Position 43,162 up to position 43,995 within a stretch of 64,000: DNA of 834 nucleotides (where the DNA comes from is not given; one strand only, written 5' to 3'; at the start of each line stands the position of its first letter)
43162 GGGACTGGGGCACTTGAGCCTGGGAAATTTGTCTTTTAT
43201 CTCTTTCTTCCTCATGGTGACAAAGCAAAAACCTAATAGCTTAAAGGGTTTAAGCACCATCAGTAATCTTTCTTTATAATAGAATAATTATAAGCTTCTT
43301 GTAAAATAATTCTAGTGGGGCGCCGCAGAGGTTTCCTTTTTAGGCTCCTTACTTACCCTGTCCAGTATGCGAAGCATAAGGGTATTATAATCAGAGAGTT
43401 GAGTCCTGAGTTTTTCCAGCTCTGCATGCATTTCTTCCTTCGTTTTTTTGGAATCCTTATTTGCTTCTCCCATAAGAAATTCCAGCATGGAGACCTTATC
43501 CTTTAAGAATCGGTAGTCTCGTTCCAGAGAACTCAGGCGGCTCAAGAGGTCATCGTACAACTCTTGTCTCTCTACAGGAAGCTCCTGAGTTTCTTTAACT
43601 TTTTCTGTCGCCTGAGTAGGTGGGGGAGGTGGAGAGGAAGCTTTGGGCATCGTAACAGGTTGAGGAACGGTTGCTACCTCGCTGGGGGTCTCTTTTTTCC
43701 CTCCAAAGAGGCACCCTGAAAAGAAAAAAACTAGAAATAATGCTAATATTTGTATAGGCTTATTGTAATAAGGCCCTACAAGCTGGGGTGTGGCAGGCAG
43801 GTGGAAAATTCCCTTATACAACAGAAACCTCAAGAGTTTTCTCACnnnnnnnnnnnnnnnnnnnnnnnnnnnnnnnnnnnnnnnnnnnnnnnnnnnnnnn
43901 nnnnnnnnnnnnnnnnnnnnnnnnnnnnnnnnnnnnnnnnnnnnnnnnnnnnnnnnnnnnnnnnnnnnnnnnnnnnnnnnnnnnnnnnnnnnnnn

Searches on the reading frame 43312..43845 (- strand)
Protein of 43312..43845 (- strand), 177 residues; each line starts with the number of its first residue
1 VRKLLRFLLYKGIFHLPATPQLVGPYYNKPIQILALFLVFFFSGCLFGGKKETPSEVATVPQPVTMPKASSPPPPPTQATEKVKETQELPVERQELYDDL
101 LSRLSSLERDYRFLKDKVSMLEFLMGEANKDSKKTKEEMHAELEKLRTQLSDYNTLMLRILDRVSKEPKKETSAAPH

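Call 53: search_protein_families(library=ncbifam, proteins=[window:43312-43845:-], max_evalue=0.00001)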
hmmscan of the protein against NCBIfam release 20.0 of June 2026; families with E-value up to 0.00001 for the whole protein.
window:43312-43845:- (177 aa): 1 family
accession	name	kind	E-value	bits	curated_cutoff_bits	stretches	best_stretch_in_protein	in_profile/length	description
NF038218.1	IcmG_DotF_IVB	equivalog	6.6e-06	26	200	1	33-152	58-177/266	type IVB secretion system protein IcmG/DotF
